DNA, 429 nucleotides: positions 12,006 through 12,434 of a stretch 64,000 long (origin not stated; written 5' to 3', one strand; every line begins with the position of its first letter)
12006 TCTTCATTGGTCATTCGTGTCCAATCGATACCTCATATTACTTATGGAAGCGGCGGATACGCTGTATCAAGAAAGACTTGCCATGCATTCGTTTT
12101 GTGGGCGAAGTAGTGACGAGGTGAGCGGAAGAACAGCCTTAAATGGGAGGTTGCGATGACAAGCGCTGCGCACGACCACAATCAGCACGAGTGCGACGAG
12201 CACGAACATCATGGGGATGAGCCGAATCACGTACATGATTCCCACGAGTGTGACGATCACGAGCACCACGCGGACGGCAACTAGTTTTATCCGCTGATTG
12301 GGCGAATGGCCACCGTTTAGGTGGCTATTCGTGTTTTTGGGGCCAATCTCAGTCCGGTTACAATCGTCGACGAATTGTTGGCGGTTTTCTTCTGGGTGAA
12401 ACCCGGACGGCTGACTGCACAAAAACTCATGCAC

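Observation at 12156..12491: Unannotated 43-codon His/Cys-rich ORF + terminator-like hairpin immediately upstream of a His-rich CDF metal exporter: leader-peptide attenuator or Hpn-like metallochaperone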

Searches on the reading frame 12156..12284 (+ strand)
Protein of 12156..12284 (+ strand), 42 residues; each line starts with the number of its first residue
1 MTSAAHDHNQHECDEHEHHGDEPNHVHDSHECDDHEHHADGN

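Call 7: find_homologous_proteins(query=window:12156-12281:+, max_evalue=1)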
Query seq(42 aa) (42 aa): 14 proteins with E <= 1 among 14 candidates.
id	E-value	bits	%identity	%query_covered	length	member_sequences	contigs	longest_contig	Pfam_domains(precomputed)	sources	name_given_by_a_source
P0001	8.2e-13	65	86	100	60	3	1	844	-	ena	-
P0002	1.3e-12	64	81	100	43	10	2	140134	-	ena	-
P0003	4.5e-12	63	79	100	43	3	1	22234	-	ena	-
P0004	1.5e-11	61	85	98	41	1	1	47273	-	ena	-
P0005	7.7e-9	53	79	90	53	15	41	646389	-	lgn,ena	-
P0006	2.0e-8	51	79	90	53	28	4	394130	-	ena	-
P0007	2.3e-7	48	77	93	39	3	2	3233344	-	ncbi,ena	-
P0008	5.9e-7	47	69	76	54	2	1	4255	-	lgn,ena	-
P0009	9.1e-7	46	74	90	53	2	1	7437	-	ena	-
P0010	1.9e-6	45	74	90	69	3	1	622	-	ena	-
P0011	1.9e-6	45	87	71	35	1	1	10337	-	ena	-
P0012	1.1e-5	43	76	90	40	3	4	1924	-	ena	-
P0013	1.8e-5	42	83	71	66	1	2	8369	-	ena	-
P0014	2.6e-4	39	78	76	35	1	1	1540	-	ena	-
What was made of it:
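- There are 14 homologues in a 5.8-billion protein set (call 7).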

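Call 9: search_protein_families(library=pfam, proteins=[window:12156-12284:+], max_evalue=0.1)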
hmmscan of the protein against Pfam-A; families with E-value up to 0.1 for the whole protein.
window:12156-12284:+ (42 aa): 0 families

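Call 10: find_encoding_contigs(protein=P0007, flank=5000, max_places=3)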
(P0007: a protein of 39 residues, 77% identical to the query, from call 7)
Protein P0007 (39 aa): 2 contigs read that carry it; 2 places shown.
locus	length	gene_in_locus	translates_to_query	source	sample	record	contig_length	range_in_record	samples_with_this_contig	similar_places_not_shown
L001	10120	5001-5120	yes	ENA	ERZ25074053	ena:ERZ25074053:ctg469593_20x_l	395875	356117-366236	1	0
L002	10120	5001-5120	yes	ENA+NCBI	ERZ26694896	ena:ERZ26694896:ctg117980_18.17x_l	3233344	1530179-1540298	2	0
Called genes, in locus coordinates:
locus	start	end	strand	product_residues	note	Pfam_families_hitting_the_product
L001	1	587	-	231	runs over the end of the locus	PF02463:SMC_N (weak), PF13175:AAA_15, PF13304:AAA_21 (weak)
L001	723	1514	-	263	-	PF01061:ABC2_membrane, PF12698:ABC2_membrane_3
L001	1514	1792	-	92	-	PF13732:DrrA1-3_C (weak)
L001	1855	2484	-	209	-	PF00005:ABC_tran, PF13304:AAA_21 (weak)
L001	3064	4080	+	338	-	PF01118:Semialdhyde_dh, PF22698:Semialdhyde_dhC_1, PF02774:Semialdhyde_dhC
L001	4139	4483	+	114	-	-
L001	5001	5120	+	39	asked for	-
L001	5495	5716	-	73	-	PF02597:ThiS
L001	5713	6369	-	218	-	PF02581:TMP-TENI, PF03060:NMO (faint)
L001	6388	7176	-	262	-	PF05690:ThiG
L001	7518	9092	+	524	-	PF14257:DUF4349, PF18911:PKD_4, PF00801:PKD, PF18911:PKD_4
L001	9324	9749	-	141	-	PF01609:DDE_Tnp_1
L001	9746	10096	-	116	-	PF05598:DUF772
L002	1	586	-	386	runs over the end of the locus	PF02463:SMC_N, PF11398:DUF2813 (faint), PF13175:AAA_15, PF13304:AAA_21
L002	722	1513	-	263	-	PF01061:ABC2_membrane, PF12698:ABC2_membrane_3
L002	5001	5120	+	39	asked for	-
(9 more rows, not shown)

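Call 11: find_encoding_contigs(protein=P0005, flank=5000, max_places=4)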
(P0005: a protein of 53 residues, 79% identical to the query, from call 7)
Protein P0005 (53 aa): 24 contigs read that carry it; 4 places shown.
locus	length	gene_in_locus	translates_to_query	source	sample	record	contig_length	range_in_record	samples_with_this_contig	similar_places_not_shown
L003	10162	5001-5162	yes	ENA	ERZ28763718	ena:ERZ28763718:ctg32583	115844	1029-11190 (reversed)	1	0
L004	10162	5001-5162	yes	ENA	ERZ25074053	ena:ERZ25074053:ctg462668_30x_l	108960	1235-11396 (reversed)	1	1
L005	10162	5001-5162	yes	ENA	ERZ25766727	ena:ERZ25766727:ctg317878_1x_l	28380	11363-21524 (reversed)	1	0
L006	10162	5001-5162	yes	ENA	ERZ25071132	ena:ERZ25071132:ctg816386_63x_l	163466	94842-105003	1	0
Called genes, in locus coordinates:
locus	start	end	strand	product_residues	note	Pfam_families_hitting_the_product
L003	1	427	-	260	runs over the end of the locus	-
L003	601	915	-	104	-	-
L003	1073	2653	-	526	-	PF00881:Nitroreductase (weak)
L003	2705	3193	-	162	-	PF03745:DUF309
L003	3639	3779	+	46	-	-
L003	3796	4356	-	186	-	PF00239:Resolvase, PF13936:HTH_38 (faint)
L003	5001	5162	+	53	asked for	-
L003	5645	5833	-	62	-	-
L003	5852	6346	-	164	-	-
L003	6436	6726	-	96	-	-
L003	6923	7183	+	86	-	-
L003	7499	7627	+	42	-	-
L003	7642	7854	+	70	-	PF07992:Pyr_redox_2 (weak)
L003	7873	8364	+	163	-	PF00070:Pyr_redox, PF07992:Pyr_redox_2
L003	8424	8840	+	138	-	PF13380:CoA_binding_2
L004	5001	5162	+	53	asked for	-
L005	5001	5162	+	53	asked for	-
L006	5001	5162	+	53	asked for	-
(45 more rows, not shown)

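Call 12: find_encoding_contigs(protein=P0002, flank=5000, max_places=3)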
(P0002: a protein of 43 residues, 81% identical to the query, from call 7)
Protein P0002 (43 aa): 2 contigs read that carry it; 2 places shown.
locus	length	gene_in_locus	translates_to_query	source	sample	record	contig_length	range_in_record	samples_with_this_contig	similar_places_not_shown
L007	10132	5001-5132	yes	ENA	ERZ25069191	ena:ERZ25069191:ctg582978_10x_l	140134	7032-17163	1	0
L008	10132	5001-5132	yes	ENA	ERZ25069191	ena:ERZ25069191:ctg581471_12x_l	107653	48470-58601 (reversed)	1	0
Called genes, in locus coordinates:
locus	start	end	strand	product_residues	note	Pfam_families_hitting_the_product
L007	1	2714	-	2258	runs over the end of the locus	-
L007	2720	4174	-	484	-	PF00079:Serpin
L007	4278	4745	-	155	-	PF06983:3-dmu-9_3-mt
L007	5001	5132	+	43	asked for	-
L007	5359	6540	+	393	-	PF01545:Cation_efflux, PF16916:ZT_dimer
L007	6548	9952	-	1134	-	PF00580:UvrD-helicase, PF13245:AAA_19, PF13361:UvrD_C, PF13538:UvrD_C_2 (faint), PF12705:PDDEXK_1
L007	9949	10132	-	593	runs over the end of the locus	PF12705:PDDEXK_1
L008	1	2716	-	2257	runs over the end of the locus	-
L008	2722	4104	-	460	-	PF00079:Serpin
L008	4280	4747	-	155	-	PF06983:3-dmu-9_3-mt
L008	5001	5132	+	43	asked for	-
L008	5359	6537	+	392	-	PF01545:Cation_efflux, PF16916:ZT_dimer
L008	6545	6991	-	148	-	PF12705:PDDEXK_1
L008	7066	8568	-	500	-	PF13361:UvrD_C, PF13538:UvrD_C_2 (faint)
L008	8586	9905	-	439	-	PF00580:UvrD-helicase, PF13245:AAA_19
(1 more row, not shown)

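Call 14: find_encoding_contigs(protein=P0008, flank=4000, max_places=2)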
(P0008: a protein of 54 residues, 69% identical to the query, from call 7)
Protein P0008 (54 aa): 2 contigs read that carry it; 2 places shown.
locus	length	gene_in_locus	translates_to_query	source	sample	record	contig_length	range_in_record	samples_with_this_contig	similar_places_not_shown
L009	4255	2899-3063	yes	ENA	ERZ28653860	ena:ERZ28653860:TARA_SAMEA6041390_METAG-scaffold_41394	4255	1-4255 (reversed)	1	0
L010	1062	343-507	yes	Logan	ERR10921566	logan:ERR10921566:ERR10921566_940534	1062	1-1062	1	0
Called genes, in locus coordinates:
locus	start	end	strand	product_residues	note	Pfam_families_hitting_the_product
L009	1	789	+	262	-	?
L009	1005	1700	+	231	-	PF00005:ABC_tran, PF13304:AAA_21 (faint)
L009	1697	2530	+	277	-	PF00950:ABC-3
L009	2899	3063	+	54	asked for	-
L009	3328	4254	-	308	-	?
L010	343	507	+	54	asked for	-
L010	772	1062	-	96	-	?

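Call 15: find_encoding_contigs(protein=P0011, flank=5000, max_places=2)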
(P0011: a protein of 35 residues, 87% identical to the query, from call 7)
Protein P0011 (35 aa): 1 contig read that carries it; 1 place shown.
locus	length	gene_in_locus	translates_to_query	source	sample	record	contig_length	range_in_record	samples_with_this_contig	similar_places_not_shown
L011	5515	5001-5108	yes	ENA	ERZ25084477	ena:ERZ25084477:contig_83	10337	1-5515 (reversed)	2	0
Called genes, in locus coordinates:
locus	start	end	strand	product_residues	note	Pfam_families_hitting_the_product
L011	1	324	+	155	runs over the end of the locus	PF07799:DUF1643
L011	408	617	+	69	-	-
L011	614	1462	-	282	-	PF00950:ABC-3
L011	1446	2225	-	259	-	PF02463:SMC_N (weak), PF00005:ABC_tran, PF13304:AAA_21 (faint)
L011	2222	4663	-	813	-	PF01297:ZnuA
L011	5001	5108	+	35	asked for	-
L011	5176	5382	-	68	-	PF02597:ThiS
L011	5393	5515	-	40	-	?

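Call 16: find_encoding_contigs(protein=P0004, flank=5000, max_places=2)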
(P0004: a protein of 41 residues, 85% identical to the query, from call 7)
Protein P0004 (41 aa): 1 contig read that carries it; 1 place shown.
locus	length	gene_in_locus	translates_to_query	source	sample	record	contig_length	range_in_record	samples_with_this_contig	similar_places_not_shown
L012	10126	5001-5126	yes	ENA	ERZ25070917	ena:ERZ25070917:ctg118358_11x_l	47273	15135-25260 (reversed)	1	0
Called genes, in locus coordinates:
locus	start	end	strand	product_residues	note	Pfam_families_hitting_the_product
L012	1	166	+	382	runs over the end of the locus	PF02670:DXP_reductoisom, PF08436:DXP_redisom_C (weak), PF13288:DXPR_C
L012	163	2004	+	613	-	PF00496:SBP_bac_5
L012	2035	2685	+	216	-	PF13263:PHP_C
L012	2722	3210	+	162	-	PF13452:FAS1_DH_region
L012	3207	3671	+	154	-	-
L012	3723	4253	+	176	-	PF00132:Hexapep (weak), PF25084:LbH_EIF2B (weak), PF25087:GMPPB_C (weak)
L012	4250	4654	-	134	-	-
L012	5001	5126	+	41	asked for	-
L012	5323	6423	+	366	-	PF01545:Cation_efflux, PF16916:ZT_dimer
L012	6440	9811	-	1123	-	PF00580:UvrD-helicase, PF13245:AAA_19, PF13361:UvrD_C, PF13538:UvrD_C_2 (faint), PF12705:PDDEXK_1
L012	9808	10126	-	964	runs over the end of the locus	PF21445:ADDB_N (weak), PF12705:PDDEXK_1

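Call 18: find_related_loci(query=A1, collection=genome_contigs, flank=6000)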
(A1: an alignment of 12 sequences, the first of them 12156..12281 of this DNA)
Query A1 (42 aa) in genome_contigs; peptide patterns used: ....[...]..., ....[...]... (x = any residue, [..] = any of these).
356 stretches matched a pattern; 261 encode a relative of the query (tblastn E <= 1e-3); the best 80 are kept; 80 distinct loci.
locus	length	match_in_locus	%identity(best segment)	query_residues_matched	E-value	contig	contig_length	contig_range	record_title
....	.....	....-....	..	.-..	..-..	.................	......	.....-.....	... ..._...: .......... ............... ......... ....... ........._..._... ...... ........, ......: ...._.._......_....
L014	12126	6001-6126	95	1-42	2e-21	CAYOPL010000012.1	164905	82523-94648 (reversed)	MAG TPA_asm: uncultured Dehalococcoidia bacterium isolate SRP338948_co1_117 genome assembly, contig: k141_126998, whole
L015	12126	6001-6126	98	1-42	9e-21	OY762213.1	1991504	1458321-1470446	MAG: Dehalococcoidia bacterium isolate 03469a5e-dcd7-4577-8116-c1a2ee551a24 genome assembly, chromosome: 1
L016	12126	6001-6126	90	1-42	2e-20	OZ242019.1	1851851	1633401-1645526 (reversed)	MAG: Dehalococcoidia bacterium isolate 6a8eb34f-a5cb-4fb7-8aaa-94d649b5f1d6 genome assembly, chromosome: 1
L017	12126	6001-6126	93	1-42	2e-20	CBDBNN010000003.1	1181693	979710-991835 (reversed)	MAG: Dehalococcoidia bacterium isolate 887b4896-a18b-4208-aa50-a2b6d5732f93 genome assembly, contig: contig_3, whole gen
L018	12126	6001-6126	90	1-42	3e-20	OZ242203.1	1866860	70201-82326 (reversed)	MAG: Dehalococcoidia bacterium isolate 46b4cb23-0772-48d0-a046-138772aa9ab4 genome assembly, chromosome: 1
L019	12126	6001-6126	95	1-42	4e-20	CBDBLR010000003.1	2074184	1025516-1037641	MAG: Dehalococcoidia bacterium isolate b0ff33b4-6d30-44c2-b05f-a31f5125ac2a genome assembly, contig: contig_3, whole gen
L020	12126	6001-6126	93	1-42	2e-19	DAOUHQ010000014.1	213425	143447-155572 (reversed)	MAG TPA_asm: Dehalococcoidia bacterium isolate S16_98 k189_127056, whole genome shotgun sequence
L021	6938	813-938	93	1-42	2e-19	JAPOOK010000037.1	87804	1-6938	MAG: Chloroflexota bacterium isolate APA_bin_32 c_000000261357, whole genome shotgun sequence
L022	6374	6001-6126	90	1-42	5e-19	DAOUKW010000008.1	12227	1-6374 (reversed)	MAG TPA_asm: Dehalococcoidia bacterium isolate S8_363 134469, whole genome shotgun sequence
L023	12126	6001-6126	86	1-42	1e-18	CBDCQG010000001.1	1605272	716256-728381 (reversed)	MAG: Dehalococcoidia bacterium isolate 3fbff2ca-e395-4b82-b99e-5caa4fe2b8c1 genome assembly, contig: contig_1, whole gen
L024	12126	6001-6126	88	1-42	1e-18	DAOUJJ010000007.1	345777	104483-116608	MAG TPA_asm: Dehalococcoidia bacterium isolate S32_260 k113_4398169, whole genome shotgun sequence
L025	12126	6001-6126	79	1-42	3e-16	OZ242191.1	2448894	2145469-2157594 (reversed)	MAG: Dehalococcoidia bacterium isolate de6f4d66-2acb-4fd1-9b53-abb1080e863f genome assembly, chromosome: 1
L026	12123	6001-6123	85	1-41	4e-16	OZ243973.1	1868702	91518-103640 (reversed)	MAG: Dehalococcoidia bacterium isolate c12eba2c-6843-4f56-bba3-689c727c708a genome assembly, chromosome: 1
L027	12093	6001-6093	71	2-40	3e-14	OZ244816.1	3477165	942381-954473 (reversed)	MAG: Dehalococcoidia bacterium isolate f2a2dee8-fbed-446a-8eee-262c204d2a39 genome assembly, chromosome: 1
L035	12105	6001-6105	86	5-39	1e-12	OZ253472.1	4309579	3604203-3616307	MAG: Dehalococcoidia bacterium isolate 530a8394-237e-405c-b316-5e5b388c5070 genome assembly, chromosome: 1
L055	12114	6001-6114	71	1-38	8e-12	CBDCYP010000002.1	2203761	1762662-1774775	MAG: Dehalococcoidia bacterium isolate 06e8d7b6-4dd8-4511-a8b9-2df4b96a342a genome assembly, contig: contig_2, whole gen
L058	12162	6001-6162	76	3-39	1e-11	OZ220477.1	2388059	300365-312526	MAG: Dehalococcoidia bacterium isolate 4182ea2c-2fba-40db-a838-49949f89881d genome assembly, chromosome: 1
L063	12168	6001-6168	76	1-40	4e-12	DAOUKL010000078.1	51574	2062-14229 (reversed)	MAG TPA_asm: Dehalococcoidia bacterium isolate S5_327 k113_764898, whole genome shotgun sequence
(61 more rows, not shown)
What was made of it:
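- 261 stretches in species-representative genomes encode a relative (call 18).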

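Call 28: search_protein_families(library=ncbifam, proteins=[window:12156-12281:+], max_evalue=1)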
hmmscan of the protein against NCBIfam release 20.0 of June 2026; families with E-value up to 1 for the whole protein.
seq(42 aa): 0 families

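Call 54: predict_structure(alignment_id=A1)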
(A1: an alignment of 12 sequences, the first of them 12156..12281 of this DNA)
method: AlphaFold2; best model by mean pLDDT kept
length: 42 residues; sequences in the alignment: 12
mean_pLDDT: 53.5   pTM: 0.12
mean pLDDT of the five models: 53.5, 52.3, 52.2, 50.8, 49.6
residues with pLDDT >= 90: 0; 70-90: 0; 50-70: 33; < 50: 9
segments of 3 or more residues with pLDDT < 50: 1-5
pLDDT, mean of each block of 10 residues (from residue 1): 48 57 56 56 42
secondary structure: DSSP gave nothing for this model
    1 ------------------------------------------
elements in order:
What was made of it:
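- On Metallochaperone homologous to its transporter's N-terminal domain (CopZ/CopA logic): AF2 predicts no secondary structure (call 54).
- Tried and rejected: AlphaFold2 with the family alignment: pLDDT 53.5 and no secondary structure, so no fold search was run (call 54).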

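Call 55: search_protein_representatives(alignment_id=A1)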
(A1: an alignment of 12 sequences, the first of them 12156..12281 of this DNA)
Query: 12 sequences, 42 profile positions. Proteins with E-value up to 0.001 (for the whole library): 30; up to 1e-10: 8; up to 1e-30: 0. The best 30 are listed.
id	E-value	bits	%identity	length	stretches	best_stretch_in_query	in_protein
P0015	5.4e-22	93.5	-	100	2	5-39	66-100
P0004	4.5e-15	71.3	-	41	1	1-41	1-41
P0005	2.2e-14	69.1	-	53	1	2-41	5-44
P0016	7.5e-14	67.4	-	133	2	6-40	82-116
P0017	1.6e-12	63.2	-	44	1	1-41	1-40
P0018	3.9e-12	61.9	-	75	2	7-40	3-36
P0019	2.0e-11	59.6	-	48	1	3-39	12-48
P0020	9.7e-11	57.4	-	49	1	6-41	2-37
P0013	2.5e-10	56.1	-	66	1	5-41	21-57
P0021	5.1e-10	55.1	-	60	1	4-35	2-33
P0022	9.0e-10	54.3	-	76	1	7-40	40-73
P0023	1.4e-09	53.7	-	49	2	6-39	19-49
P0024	1.5e-09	53.7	-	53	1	2-41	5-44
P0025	3.0e-09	52.7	-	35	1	7-40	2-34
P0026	4.0e-09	52.3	-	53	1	7-40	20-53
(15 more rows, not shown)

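Call 57: search_protein_families(library=ncbifam, proteins=[L058:2281-2721:+, L058:2828-4162:+], max_evalue=0.00001)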
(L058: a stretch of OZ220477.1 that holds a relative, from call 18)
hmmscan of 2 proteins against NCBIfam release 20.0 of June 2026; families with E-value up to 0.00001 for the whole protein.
L058:2281-2721:+ (146 aa): 8 families
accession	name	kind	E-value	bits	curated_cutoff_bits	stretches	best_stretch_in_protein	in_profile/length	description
NF051892.1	TransRegFurBacil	equivalog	1.7e-20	73.6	220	1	17-144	12-147/149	ferric iron uptake transcriptional regulator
NF051891.1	TransRegFurHelico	equivalog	5.7e-17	62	200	1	25-141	26-146/148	ferric iron uptake transcriptional regulator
NF052545.1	TransRegPerRClab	equivalog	6.1e-13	48.9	180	1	15-141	6-135/138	transcriptional regulator PerR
NF006999.0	PRK09462.1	equivalog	2.2e-12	46.8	146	1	18-139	9-135/148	ferric iron uptake transcriptional regulator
NF047462.1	FUR_perox_PerRA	exception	1.6e-08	35.1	200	1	16-100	11-98/142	peroxide-responsive transcriptional repressor PerRA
NF047406.1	TransRegPerRTherm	equivalog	9.3e-08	32.4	200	1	45-108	31-93/130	manganese-dependent transcriptional regulator PerR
NF045678.1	TransRegIrrA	equivalog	1.1e-06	28.6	150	1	12-103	8-103/138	iron response transcriptional regulator IrrA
NF045677.1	FeRespRegIrr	equivalog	2.1e-06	27.9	170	1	16-96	3-87/127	Fur family transcriptional regulator Irr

L058:2828-4162:+ (444 aa): 9 families
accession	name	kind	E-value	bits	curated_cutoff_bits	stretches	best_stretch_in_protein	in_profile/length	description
NF040870.1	AztC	equivalog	3.1e-70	236.8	350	1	70-443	1-277/277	zinc ABC transporter substrate-binding protein AztC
NF053842.1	MnTportMntCDein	equivalog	6.3e-61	206.1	400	2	258-440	95-279/281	manganese ABC transporter substrate-binding protein MntC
TIGR03772.1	anch_rpt_subst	equivalog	1.9e-46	158.7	350.45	2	266-441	310-483/486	anchored repeat ABC transporter, substrate-binding protein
NF053703.1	Mn_SBP_EfaA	exception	2e-42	145.4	485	2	269-442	135-308/310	Mn/Fe ABC transporter substrate-binding lipoprotein EfaA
NF040928.1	ABC_lipo_SloC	subfamily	1.1e-37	129.7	525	2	264-443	123-302/304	metal ABC transporter substrate-binding lipoprotein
NF047355.1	ABC_bind_Mn_Staph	exception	1.2e-35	123.3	500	2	265-443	130-308/309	manganese ABC transporter substrate-binding lipoprotein MntC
NF033605.1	Zn_bnd_ABC_AdcA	exception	2.6e-28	99.3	700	1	244-443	125-322/517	zinc ABC transporter substrate-binding lipoprotein AdcA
NF007091.2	PRK09545.1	equivalog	1.9e-25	89.8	268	1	239-413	117-287/318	zinc ABC transporter substrate-binding protein ZnuA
NF038330.1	adhesin_SclA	exception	6.5e-06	26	400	1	149-269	100-223/405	LPXTG-anchored collagen-like adhesin Scl1/SclA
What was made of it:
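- The associated importer's binding protein best matches the zinc protein AztC (call 57).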
